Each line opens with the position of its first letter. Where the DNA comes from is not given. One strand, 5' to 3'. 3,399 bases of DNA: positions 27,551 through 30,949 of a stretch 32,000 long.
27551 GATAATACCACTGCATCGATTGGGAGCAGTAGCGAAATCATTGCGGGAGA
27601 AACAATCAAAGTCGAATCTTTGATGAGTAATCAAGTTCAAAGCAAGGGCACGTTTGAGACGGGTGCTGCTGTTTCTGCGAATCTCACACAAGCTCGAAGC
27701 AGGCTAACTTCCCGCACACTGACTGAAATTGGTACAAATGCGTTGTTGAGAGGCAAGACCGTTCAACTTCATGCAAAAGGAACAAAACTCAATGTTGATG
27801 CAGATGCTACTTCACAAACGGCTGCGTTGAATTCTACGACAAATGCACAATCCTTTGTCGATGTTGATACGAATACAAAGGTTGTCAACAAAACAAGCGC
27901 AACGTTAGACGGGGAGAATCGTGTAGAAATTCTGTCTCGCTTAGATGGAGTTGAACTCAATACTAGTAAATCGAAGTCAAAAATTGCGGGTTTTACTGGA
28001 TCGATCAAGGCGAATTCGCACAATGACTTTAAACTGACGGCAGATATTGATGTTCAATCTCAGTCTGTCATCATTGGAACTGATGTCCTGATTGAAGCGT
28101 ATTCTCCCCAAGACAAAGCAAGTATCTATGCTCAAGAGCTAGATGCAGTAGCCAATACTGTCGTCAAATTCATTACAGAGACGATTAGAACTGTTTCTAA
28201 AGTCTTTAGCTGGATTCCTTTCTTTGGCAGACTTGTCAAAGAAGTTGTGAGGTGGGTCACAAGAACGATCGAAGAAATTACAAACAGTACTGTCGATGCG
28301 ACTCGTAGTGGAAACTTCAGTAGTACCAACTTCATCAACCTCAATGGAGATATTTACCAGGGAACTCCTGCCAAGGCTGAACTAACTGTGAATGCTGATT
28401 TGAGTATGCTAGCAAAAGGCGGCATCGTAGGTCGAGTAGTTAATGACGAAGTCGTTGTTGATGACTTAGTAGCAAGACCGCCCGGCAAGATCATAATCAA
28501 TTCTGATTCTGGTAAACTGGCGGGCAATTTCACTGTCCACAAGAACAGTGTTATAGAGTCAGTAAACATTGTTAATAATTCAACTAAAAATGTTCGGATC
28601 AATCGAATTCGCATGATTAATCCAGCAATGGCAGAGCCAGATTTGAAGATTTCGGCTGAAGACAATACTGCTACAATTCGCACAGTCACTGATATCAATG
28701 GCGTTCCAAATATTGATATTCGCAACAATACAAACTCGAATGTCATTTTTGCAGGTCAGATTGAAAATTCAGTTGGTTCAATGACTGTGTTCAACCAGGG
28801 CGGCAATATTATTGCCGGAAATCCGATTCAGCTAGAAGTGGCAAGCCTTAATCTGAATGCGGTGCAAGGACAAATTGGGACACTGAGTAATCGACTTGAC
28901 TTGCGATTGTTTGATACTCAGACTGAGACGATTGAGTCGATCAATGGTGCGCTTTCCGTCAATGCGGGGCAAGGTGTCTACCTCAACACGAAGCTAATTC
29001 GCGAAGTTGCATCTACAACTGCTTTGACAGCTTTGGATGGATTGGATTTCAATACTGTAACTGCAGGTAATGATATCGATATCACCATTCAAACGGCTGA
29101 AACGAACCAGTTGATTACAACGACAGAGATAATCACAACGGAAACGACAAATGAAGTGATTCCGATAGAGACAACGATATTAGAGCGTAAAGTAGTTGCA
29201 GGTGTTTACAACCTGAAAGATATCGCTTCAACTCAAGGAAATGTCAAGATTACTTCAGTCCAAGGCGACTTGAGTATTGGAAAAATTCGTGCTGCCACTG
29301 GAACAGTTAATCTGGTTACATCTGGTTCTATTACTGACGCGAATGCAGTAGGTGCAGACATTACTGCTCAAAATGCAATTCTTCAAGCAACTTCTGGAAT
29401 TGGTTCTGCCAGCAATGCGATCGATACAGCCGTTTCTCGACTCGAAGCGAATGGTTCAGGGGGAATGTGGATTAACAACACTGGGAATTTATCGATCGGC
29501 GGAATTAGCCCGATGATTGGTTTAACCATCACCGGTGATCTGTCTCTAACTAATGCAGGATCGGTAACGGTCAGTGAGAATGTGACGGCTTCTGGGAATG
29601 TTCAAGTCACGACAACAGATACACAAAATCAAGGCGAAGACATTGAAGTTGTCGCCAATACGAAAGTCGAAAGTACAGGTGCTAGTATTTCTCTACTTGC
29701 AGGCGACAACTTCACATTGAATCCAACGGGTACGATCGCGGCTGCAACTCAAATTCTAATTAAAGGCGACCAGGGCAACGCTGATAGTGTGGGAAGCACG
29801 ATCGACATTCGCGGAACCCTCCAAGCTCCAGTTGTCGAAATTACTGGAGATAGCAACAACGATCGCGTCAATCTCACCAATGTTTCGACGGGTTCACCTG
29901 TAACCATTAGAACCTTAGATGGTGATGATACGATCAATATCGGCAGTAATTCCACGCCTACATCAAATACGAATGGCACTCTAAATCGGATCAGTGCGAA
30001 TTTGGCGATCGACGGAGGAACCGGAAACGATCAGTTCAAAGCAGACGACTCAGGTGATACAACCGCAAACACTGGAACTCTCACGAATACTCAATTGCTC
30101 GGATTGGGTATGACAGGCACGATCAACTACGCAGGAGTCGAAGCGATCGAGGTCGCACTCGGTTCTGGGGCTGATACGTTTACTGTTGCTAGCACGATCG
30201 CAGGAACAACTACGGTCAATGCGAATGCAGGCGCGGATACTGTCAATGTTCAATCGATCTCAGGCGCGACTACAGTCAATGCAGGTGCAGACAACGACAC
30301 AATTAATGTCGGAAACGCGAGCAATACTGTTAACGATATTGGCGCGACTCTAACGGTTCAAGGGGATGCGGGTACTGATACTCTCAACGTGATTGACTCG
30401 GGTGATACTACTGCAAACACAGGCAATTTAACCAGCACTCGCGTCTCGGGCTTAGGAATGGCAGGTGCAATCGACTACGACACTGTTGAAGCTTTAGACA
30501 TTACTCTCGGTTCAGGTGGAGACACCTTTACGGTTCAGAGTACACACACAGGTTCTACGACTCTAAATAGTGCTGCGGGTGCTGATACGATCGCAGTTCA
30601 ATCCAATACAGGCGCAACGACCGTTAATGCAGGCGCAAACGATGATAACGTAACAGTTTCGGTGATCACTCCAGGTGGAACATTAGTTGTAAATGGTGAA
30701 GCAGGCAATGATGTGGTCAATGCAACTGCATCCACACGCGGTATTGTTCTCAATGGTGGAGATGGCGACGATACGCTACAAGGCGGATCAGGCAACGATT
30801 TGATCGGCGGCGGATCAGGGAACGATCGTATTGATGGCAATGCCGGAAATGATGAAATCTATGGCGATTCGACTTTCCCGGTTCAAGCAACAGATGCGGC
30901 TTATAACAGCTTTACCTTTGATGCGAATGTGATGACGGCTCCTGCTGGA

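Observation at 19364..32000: Giant open-ended ORF (at least 4,212 codons) that is invisible in the supplied ORF track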

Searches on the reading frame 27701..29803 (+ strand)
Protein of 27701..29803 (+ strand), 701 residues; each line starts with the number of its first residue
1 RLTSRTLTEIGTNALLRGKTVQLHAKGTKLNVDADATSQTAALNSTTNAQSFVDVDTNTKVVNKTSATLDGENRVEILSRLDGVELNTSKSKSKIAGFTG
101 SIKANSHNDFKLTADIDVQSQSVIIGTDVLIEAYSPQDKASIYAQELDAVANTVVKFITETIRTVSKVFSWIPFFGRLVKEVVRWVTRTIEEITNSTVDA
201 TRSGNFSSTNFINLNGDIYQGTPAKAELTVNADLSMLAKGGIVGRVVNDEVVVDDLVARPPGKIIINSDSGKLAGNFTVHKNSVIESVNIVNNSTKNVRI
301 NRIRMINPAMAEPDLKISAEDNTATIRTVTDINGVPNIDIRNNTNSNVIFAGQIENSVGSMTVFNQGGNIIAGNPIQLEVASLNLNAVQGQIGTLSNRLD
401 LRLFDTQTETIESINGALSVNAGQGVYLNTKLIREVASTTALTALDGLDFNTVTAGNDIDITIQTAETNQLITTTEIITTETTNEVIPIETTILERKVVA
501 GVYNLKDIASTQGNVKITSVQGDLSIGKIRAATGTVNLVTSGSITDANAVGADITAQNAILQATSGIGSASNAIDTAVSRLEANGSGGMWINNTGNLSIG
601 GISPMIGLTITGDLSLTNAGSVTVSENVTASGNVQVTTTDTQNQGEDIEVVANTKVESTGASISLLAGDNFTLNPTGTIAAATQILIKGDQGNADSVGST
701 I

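Call 55: search_protein_families(library=pfam, proteins=[window:27701-29803:+], max_evalue=0.01)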
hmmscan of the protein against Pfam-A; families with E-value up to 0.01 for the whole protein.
window:27701-29803:+ (701 aa): 0 families

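Call 72: search_solved_structures(query=window:27701-29803:+, max_evalue=1)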
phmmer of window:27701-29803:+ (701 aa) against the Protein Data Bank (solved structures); distinct sequences matched with E-value up to 1: 2.
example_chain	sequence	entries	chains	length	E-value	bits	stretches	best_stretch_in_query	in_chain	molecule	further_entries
3cr3_C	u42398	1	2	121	0.35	12.7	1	430-506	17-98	PTS-dependent dihydroxyacetone kinase, phosphotransferase subunit dhaM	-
3ct6_A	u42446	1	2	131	0.42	12.4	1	430-506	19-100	PTS-dependent dihydroxyacetone kinase, phosphotransferase subunit dhaM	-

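Call 92: search_protein_representatives(protein=window:27701-29803:+)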
Query: 701 residues. Proteins with E-value up to 0.001 (for the whole library): 407; up to 1e-10: 151; up to 1e-30: 28. The best 150 are listed.
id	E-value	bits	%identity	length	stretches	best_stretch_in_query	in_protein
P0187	3.0e-232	789.1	63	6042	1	2-701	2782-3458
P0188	1.1e-120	420.7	41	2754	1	4-699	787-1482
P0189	1.9e-111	390.1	41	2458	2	4-579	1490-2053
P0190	2.5e-96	340.2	32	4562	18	531-631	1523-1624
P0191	2.7e-93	330.2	40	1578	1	4-701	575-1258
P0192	1.9e-86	307.6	35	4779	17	504-682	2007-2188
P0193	3.9e-77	276.8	43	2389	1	3-371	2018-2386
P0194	4.8e-66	240.2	35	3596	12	508-681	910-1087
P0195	1.0e-56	209.3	32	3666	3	13-468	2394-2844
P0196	6.2e-56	206.8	33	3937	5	4-463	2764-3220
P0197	3.4e-53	197.8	31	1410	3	2-467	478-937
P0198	3.9e-53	197.6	31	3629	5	6-459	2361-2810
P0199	5.6e-52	193.7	33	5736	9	509-691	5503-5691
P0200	1.6e-49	185.6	32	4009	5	4-474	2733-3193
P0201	7.0e-49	183.5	32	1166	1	5-463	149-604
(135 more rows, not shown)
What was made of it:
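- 27701..29698 (+): Non-repetitive Asn/Ile/Thr-rich section (aa 2780-3445). It has no Pfam or PDB match but is shared with other giant proteins. Call 92 found 28 representative clusters at E<=1e-30, mostly proteins of 2,000-6,000 aa.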

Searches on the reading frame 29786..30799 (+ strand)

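Call 55: search_protein_families(library=pfam, proteins=[window:29786-30799:+], max_evalue=0.01)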
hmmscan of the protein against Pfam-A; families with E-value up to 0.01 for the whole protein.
window:29786-30799:+ (338 aa): 1 family
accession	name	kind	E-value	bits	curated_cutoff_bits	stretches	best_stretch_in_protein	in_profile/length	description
PF00353.25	HemolysinCabind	-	0.0057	17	23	1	322-338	9-25/36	RTX calcium-binding nonapeptide repeat (4 copies)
